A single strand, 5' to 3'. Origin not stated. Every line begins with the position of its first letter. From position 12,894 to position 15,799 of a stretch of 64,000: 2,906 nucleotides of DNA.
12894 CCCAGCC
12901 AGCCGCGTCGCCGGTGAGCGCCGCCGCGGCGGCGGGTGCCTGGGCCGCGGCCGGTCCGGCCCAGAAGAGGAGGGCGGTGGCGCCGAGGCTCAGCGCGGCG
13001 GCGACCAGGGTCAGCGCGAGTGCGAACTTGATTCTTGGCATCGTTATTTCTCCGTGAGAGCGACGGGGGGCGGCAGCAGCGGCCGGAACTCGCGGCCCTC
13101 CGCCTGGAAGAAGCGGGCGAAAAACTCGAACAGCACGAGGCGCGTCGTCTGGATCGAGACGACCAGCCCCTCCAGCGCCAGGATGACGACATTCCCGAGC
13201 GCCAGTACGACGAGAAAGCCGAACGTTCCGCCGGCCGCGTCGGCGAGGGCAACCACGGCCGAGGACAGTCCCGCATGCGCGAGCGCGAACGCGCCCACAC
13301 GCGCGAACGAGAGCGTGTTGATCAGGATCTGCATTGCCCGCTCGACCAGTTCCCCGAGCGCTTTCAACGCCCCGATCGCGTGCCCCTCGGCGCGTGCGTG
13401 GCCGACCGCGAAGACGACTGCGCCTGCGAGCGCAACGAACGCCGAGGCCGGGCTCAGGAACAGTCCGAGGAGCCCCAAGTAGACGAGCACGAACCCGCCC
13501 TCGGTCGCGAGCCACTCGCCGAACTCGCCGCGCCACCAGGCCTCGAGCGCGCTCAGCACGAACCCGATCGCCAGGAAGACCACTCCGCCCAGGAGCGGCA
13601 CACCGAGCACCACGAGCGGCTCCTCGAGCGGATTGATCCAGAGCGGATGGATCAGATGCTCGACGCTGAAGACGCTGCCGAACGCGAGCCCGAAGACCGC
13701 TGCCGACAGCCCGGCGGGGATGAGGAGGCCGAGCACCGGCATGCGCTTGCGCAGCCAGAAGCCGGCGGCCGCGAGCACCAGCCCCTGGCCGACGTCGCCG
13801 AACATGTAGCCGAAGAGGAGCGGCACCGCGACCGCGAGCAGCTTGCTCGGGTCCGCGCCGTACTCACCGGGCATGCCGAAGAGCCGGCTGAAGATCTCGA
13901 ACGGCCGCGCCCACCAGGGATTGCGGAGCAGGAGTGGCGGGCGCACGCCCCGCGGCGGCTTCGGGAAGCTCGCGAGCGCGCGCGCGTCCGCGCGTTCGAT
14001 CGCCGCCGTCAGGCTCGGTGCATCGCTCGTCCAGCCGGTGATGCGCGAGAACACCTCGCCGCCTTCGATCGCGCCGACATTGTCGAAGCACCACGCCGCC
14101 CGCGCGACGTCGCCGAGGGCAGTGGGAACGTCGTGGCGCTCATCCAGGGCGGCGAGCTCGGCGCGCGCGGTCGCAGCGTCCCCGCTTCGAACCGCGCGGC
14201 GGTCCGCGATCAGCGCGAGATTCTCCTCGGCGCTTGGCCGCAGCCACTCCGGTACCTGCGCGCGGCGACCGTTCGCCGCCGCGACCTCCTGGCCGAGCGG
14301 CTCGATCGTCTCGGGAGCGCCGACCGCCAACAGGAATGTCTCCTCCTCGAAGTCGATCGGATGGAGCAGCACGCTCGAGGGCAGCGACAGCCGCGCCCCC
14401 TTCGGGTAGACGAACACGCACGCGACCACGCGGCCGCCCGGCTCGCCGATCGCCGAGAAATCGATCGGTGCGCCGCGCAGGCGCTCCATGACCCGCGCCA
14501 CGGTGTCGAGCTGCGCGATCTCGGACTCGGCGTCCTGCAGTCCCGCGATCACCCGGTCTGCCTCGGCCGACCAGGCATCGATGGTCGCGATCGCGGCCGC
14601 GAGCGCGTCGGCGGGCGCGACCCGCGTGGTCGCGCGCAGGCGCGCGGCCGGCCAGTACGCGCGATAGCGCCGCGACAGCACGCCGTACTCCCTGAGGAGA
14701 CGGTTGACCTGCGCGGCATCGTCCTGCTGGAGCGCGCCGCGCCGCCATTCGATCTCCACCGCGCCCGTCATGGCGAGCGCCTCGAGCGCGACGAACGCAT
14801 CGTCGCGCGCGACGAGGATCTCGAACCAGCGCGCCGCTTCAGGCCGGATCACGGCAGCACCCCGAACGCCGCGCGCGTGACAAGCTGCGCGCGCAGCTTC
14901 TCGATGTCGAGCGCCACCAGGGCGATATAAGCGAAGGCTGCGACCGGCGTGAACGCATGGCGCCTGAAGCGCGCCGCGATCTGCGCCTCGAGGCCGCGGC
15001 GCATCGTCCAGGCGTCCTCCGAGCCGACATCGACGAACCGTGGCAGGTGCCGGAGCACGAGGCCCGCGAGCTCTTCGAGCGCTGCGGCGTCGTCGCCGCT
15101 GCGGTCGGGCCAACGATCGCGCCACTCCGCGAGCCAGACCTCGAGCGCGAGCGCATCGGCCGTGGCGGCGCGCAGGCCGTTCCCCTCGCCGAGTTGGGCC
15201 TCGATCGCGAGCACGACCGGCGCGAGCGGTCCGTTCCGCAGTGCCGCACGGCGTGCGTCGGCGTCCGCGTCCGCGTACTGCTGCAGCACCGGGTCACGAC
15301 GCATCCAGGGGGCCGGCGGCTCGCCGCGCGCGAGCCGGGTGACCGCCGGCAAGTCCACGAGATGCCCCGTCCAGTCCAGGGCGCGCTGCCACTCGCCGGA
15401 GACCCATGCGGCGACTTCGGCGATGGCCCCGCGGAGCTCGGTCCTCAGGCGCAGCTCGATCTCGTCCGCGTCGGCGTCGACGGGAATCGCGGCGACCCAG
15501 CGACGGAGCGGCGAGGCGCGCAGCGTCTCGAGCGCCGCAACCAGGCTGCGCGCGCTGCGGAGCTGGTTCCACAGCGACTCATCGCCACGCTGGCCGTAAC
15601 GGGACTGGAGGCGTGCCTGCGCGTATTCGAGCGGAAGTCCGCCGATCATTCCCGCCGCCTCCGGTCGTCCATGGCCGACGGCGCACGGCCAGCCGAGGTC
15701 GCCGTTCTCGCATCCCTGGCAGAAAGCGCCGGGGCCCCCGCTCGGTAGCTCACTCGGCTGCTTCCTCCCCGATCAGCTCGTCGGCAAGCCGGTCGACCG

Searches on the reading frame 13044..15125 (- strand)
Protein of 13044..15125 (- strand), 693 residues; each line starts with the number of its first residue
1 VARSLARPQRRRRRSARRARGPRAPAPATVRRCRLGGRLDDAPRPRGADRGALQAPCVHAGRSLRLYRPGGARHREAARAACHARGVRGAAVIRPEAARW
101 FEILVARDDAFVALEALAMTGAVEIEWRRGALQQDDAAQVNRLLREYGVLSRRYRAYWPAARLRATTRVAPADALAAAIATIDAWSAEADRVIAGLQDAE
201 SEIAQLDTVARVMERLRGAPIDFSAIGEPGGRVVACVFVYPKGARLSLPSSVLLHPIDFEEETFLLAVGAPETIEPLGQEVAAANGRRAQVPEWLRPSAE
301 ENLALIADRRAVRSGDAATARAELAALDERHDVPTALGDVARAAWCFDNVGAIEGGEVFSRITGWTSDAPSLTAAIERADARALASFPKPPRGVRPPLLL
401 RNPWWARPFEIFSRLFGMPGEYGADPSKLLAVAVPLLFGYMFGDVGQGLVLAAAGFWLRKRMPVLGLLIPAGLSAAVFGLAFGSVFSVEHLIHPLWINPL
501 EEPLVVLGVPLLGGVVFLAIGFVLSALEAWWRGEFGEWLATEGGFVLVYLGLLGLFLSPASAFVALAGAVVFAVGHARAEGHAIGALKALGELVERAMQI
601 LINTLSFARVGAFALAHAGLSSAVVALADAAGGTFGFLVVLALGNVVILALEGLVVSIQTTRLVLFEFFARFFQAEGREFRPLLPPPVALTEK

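Call 15: search_protein_families(library=pfam, proteins=[window:13044-15125:-], max_evalue=0.001)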
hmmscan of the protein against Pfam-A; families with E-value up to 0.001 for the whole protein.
window:13044-15125:- (693 aa): 1 family
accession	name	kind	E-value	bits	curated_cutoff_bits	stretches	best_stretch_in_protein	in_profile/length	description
PF01496.24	V_ATPase_I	-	5e-11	41.7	30.7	2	595-683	713-813/815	V-type ATPase 116kDa subunit family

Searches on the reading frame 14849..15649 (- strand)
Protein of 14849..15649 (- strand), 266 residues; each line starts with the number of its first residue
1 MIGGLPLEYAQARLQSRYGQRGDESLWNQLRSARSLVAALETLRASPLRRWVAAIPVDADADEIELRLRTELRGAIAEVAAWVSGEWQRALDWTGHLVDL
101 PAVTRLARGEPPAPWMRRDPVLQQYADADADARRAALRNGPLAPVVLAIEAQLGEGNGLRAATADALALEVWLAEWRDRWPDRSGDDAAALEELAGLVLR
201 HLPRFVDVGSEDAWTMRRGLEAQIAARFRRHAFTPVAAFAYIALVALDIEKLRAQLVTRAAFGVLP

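Call 15: search_protein_families(library=pfam, proteins=[window:14849-15649:-], max_evalue=0.001)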
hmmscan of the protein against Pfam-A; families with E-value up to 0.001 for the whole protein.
window:14849-15649:- (266 aa): 1 family
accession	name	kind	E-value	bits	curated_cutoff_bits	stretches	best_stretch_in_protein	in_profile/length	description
PF01992.21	vATP-synt_AC39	-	0.00039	20.3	29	0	11-91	2-84/339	ATP synthase (C/AC39) subunit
